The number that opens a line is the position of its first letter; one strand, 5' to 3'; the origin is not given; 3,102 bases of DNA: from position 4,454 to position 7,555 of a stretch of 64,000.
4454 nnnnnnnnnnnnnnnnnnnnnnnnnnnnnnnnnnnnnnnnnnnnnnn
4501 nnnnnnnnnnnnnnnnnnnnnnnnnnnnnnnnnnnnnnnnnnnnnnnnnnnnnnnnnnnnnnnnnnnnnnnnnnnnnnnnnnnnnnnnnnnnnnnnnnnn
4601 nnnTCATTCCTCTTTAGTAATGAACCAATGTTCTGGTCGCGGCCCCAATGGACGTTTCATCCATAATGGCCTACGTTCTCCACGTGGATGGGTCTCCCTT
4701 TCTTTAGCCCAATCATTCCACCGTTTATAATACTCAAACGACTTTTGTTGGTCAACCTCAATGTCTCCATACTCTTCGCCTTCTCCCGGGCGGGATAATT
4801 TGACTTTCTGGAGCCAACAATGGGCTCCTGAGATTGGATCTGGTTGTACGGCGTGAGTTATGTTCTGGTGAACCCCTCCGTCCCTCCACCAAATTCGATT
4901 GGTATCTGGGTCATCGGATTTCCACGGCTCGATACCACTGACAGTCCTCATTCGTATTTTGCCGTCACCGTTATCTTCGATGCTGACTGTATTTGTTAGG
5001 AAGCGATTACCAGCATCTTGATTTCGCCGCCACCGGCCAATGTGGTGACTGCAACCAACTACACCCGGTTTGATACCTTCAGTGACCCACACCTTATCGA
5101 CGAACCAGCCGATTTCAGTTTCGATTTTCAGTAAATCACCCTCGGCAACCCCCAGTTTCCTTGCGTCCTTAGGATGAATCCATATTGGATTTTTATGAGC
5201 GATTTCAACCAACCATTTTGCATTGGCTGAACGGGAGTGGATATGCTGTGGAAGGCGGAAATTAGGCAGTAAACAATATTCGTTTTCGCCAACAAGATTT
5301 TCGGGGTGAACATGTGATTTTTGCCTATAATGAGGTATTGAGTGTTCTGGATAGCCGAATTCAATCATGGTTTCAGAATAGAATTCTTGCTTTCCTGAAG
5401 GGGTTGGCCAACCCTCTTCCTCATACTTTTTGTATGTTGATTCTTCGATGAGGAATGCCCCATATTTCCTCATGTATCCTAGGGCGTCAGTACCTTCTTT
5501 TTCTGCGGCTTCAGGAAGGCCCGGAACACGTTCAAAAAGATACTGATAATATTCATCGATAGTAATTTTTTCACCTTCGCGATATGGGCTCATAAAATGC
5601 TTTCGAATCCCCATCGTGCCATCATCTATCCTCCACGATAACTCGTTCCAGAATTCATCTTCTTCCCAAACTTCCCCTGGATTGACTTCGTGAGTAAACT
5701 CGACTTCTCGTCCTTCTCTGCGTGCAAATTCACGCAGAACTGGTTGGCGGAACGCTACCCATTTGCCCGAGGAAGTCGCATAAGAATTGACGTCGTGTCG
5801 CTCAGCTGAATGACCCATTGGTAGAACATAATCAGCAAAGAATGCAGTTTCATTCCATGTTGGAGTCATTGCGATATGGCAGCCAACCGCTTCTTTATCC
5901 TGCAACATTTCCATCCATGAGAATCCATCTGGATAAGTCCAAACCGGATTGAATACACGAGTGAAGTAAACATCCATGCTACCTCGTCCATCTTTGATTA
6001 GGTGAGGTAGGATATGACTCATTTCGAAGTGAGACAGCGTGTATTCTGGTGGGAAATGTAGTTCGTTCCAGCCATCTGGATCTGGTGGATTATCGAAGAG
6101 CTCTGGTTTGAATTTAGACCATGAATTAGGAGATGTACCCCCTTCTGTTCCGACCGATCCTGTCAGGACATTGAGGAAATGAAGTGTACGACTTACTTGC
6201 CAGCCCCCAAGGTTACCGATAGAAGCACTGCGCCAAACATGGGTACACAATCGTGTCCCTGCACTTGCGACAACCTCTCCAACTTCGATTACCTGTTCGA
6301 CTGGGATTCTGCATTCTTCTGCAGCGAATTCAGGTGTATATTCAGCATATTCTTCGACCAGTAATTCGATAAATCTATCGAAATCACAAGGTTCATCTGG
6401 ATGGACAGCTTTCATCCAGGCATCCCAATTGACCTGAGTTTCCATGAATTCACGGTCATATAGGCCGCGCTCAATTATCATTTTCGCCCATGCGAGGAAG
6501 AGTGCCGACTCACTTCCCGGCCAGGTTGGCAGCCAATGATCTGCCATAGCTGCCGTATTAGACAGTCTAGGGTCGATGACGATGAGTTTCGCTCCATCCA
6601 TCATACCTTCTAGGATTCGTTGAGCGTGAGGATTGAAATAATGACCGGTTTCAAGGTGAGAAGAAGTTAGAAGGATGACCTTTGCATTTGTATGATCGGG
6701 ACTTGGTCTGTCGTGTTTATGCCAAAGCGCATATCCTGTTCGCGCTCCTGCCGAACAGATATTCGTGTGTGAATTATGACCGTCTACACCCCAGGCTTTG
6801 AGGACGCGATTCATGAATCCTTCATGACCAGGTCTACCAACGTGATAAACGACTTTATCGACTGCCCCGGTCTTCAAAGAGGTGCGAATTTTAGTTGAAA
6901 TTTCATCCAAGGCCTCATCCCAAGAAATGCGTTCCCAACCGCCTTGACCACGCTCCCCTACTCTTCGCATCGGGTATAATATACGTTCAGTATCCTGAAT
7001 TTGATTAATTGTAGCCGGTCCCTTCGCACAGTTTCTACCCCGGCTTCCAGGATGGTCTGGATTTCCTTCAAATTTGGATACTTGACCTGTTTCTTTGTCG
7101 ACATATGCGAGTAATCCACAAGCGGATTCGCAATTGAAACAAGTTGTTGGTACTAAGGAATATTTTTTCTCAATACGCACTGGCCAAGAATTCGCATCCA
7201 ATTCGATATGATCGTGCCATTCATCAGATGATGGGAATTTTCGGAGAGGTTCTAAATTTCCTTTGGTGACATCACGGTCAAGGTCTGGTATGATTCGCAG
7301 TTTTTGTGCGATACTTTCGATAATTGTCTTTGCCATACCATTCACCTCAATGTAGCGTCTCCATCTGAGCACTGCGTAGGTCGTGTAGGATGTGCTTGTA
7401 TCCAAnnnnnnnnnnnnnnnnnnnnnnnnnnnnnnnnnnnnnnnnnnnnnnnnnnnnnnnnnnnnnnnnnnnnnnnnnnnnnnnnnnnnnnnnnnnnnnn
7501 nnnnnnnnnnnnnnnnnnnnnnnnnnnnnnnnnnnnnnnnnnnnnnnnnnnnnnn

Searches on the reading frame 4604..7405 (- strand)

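Call 19: search_protein_families(library=pfam, proteins=[window:4604-7405:-], max_evalue=0.0001)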
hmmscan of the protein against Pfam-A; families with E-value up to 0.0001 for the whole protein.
window:4604-7405:- (933 aa): 3 families
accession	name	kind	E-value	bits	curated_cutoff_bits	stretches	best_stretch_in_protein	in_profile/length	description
PF00384.28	Molybdopterin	-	6e-20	72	24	1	141-542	1-322/353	Molybdopterin oxidoreductase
PF01568.27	Molydop_binding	-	1.1e-16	61.2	26.8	1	715-796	5-87/110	Molydopterin dinucleotide binding domain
PF04879.21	Molybdop_Fe4S4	-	1.6e-12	47.6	22.7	1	84-136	3-53/55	Molybdopterin oxidoreductase Fe4S4 domain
